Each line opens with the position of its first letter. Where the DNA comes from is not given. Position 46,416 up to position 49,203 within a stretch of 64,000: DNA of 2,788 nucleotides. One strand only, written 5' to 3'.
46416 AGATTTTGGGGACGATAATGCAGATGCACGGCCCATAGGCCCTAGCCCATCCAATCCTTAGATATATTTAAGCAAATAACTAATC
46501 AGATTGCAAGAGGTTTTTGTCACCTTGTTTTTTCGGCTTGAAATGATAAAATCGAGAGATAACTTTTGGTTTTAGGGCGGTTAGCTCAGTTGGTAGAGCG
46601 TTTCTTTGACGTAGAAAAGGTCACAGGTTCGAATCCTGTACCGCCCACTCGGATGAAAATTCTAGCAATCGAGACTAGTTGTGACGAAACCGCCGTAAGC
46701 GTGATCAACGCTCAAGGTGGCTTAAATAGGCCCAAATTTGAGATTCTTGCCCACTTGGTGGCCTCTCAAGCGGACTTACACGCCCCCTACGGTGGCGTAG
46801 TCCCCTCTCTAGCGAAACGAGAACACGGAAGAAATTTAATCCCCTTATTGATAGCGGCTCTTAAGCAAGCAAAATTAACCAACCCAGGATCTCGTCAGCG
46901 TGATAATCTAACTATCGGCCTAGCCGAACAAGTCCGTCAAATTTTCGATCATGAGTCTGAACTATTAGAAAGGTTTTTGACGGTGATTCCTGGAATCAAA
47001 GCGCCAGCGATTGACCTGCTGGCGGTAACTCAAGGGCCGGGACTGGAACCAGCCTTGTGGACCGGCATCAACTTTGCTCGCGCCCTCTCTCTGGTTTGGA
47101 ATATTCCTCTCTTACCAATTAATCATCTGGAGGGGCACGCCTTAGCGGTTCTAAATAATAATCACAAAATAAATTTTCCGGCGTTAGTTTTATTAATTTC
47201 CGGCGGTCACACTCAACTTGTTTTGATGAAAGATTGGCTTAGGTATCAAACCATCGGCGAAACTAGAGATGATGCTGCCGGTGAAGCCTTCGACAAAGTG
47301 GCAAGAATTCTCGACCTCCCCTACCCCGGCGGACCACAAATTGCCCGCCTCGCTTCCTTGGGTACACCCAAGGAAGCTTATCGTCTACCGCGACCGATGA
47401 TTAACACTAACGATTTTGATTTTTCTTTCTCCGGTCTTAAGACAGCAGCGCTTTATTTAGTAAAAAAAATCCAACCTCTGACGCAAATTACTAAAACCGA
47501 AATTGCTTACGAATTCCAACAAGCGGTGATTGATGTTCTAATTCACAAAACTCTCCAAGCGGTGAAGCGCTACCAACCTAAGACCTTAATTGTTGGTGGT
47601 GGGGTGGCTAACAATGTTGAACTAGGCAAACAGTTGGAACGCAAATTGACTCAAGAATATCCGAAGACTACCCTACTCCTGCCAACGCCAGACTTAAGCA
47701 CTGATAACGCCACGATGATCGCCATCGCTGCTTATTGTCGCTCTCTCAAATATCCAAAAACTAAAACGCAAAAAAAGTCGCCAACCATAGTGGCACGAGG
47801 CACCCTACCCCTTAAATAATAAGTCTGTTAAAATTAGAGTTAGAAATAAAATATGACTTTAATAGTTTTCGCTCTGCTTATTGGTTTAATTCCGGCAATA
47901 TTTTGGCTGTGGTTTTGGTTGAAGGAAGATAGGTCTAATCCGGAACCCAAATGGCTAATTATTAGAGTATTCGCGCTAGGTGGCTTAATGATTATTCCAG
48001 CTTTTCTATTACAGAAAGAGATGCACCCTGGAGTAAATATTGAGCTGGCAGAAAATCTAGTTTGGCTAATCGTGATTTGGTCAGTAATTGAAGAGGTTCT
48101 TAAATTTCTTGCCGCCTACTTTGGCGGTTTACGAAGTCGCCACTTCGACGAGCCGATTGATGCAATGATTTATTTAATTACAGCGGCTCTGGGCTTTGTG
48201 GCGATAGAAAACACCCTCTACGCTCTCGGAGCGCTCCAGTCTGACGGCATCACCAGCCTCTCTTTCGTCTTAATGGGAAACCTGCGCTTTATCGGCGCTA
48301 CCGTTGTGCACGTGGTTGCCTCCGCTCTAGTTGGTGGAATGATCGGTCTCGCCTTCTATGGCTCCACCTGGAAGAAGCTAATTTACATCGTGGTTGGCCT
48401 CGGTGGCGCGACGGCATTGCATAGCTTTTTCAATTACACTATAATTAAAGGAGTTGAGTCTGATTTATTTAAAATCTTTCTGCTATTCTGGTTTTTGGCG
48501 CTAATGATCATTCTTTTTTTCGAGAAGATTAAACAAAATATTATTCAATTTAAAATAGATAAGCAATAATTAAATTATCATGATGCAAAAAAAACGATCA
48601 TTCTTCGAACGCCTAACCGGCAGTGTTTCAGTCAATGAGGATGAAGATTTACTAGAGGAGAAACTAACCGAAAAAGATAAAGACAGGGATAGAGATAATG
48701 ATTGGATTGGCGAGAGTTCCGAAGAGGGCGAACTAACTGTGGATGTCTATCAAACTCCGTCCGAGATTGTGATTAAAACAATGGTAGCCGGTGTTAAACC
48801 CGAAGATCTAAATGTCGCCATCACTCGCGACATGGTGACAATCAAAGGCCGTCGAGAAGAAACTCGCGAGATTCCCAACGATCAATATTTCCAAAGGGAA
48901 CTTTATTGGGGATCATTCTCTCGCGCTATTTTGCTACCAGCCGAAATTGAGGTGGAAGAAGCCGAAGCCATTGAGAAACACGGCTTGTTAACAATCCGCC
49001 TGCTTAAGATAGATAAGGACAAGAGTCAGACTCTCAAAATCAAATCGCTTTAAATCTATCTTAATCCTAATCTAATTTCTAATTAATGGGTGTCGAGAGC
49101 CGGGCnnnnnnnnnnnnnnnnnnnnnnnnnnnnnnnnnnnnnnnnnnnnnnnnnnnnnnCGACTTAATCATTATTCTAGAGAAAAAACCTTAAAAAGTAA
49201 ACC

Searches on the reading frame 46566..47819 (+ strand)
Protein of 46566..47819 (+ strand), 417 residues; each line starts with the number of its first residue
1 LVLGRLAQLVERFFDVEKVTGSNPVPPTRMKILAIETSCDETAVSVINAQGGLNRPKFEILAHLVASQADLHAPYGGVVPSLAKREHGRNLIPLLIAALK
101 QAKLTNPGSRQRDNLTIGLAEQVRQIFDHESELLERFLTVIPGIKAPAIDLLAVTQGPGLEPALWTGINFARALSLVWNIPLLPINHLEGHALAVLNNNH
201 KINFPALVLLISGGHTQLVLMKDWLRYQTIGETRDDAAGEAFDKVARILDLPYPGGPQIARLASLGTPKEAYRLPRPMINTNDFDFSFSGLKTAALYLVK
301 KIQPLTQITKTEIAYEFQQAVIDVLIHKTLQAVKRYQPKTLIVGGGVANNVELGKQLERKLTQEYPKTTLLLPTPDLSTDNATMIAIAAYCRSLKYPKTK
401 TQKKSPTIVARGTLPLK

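Call 10: search_protein_families(library=pfam, proteins=[window:46566-47819:+], max_evalue=0.0001)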
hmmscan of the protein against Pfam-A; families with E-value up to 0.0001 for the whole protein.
window:46566-47819:+ (417 aa): 2 families
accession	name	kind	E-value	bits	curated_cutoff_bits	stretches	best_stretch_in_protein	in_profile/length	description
PF00814.31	TsaD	-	6.5e-82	275.6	24.8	2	143-386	45-263/264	tRNA N6-adenosine threonylcarbamoyltransferase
PF22521.2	HypF_C_2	-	1.3e-05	25.6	27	1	306-366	162-222/241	Carbamoyltransferase, Kae1-like Domain, second subdomain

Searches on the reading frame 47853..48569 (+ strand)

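Call 11: search_protein_families(library=pfam, proteins=[window:47853-48569:+], max_evalue=0.0001)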
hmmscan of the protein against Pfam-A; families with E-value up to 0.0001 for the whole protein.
window:47853-48569:+ (238 aa): 1 family
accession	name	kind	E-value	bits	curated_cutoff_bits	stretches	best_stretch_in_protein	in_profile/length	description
PF13367.11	PrsW-protease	-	3.5e-28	98.9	23.5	1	31-217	1-192/196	PrsW family intramembrane metalloprotease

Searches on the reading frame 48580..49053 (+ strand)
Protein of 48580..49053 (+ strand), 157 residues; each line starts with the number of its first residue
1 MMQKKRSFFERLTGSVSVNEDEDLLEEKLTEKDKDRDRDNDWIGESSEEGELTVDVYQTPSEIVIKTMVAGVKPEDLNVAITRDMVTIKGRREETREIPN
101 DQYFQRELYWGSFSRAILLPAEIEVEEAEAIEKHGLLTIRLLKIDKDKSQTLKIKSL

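Call 11: search_protein_families(library=pfam, proteins=[window:48580-49053:+], max_evalue=0.0001)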
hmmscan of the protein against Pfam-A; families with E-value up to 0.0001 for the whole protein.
window:48580-49053:+ (157 aa): 1 family
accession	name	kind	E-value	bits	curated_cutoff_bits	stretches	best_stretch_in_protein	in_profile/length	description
PF00011.27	HSP20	-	2.7e-15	56.7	20.8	1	57-150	3-97/102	Hsp20/alpha crystallin family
